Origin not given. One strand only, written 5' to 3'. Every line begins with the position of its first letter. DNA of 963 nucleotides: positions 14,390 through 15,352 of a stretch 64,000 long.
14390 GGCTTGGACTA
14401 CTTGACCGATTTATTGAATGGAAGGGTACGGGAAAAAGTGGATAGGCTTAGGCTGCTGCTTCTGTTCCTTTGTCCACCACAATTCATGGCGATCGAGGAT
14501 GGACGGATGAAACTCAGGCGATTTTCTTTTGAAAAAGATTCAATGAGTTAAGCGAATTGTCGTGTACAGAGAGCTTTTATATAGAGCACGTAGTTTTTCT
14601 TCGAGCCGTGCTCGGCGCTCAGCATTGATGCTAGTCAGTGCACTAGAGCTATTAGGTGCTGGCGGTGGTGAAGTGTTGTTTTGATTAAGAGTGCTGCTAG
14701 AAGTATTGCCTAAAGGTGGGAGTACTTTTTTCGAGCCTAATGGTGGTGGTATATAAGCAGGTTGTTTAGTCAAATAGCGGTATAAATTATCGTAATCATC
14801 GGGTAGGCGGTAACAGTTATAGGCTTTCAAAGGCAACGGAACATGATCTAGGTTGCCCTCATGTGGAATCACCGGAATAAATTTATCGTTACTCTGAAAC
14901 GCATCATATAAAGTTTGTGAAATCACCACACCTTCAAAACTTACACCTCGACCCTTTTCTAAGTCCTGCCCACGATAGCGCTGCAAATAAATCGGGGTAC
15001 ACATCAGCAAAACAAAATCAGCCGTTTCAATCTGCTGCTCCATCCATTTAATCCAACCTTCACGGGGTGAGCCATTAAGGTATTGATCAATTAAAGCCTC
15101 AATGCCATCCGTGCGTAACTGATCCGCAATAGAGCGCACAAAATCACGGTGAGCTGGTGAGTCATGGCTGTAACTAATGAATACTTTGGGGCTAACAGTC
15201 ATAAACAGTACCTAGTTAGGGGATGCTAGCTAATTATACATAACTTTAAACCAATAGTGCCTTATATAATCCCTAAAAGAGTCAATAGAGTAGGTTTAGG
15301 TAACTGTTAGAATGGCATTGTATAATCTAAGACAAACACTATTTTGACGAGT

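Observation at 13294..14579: Complete IS4-family element with perfect 16-bp terminal repeats and a 7-bp target duplication, inserted in frame inside a TIR-domain gene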

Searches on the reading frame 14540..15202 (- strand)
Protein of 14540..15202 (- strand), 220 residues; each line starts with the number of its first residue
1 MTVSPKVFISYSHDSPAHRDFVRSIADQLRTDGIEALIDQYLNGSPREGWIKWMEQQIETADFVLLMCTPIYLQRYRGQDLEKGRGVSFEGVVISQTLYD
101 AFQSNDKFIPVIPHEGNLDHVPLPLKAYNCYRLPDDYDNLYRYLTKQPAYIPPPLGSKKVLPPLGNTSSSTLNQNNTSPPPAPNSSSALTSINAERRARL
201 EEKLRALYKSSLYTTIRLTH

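Call 30: search_protein_families(library=padloc, proteins=[P0135, L002:6467-7657:-], max_evalue=0.01)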
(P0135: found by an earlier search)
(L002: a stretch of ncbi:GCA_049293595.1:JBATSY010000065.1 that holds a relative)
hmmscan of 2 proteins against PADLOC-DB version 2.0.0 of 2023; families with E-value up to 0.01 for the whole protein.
P0135 (238 aa): 2 families
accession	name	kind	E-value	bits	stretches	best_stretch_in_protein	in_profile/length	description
PDLC03957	bSEFIR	-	3.5e-47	160.1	1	1-192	35-212/412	-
PDLC02012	SAVED5--SAVED_TIR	-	0.0098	13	0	6-40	15-46/404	-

L002:6467-7657:- (396 aa): 9 families
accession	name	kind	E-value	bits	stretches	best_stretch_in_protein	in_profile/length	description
PDLC04787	PDC-S01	-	1.3e-25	88.2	1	27-289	22-276/412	-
PDLC04789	PDC-S01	-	6.5e-24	82.7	1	31-289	15-247/375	-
PDLC04790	PDC-S01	-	4.6e-18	63.1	1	34-289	28-271/422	-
PDLC04791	PDC-S01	-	5.4e-10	36.5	1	33-136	18-131/395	-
PDLC04786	PDC-S01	-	6.3e-07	26.5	1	38-202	25-197/439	-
PDLC04792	PDC-S01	-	2.4e-06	24.4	1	37-243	23-235/452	-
PDLC04140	mad8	-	7.6e-06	23.7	1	28-129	19-131/314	mads_8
PDLC04788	PDC-S01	-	0.0019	15.2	1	38-202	24-190/448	-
PDLC02372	Nhi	-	0.0019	14.9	1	11-103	180-276/470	-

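Call 31: search_protein_families(library=pfam, proteins=[L002:6467-7657:-, P0135], max_evalue=0.01)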
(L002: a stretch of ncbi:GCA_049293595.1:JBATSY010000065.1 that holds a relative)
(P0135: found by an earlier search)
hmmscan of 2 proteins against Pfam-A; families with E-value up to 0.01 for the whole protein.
L002:6467-7657:- (396 aa): 5 families
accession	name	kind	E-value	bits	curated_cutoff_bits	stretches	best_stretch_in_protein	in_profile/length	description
PF13173.12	AAA_14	-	2.4e-25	89.5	27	1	34-155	3-129/129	AAA domain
PF13401.12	AAA_22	-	6.9e-07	30.1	27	0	34-81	6-53/130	AAA domain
PF25199.1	nSTAND_NTPase5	-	0.0011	19.2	34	1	34-109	42-116/145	Novel STAND NTPase 5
PF01443.25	Viral_helicase1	-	0.0024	18.2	21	1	38-107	3-77/228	Viral superfamily 1 RNA helicase core domain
PF00004.35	AAA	-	0.0026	18.7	21.2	1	40-103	5-70/131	ATPase family associated with various cellular activities (AAA)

P0135 (238 aa): 2 families
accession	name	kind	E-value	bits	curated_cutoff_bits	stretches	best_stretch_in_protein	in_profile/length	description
PF08357.16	SEFIR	-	2.5e-18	67.2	23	1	5-144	1-150/150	SEFIR domain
PF13676.11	TIR_2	-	2e-14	54.6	28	1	7-118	1-95/122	TIR domain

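Call 67: search_solved_structures(query=window:14540-15202:-, max_evalue=0.1, show_alignments=2)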
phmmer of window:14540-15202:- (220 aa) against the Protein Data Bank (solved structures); distinct sequences matched with E-value up to 0.1: 3.
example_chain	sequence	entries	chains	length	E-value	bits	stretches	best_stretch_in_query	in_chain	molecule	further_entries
5y8e_A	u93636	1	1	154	8.6e-12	48.5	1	4-153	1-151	Sefir domain protein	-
5y8f_A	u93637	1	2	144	3.9e-11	46.3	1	4-121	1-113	Sefir domain protein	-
9ot1_E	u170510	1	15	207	2.5e-07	33.9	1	6-159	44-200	E3 ubiquitin ligase TRAF3IP2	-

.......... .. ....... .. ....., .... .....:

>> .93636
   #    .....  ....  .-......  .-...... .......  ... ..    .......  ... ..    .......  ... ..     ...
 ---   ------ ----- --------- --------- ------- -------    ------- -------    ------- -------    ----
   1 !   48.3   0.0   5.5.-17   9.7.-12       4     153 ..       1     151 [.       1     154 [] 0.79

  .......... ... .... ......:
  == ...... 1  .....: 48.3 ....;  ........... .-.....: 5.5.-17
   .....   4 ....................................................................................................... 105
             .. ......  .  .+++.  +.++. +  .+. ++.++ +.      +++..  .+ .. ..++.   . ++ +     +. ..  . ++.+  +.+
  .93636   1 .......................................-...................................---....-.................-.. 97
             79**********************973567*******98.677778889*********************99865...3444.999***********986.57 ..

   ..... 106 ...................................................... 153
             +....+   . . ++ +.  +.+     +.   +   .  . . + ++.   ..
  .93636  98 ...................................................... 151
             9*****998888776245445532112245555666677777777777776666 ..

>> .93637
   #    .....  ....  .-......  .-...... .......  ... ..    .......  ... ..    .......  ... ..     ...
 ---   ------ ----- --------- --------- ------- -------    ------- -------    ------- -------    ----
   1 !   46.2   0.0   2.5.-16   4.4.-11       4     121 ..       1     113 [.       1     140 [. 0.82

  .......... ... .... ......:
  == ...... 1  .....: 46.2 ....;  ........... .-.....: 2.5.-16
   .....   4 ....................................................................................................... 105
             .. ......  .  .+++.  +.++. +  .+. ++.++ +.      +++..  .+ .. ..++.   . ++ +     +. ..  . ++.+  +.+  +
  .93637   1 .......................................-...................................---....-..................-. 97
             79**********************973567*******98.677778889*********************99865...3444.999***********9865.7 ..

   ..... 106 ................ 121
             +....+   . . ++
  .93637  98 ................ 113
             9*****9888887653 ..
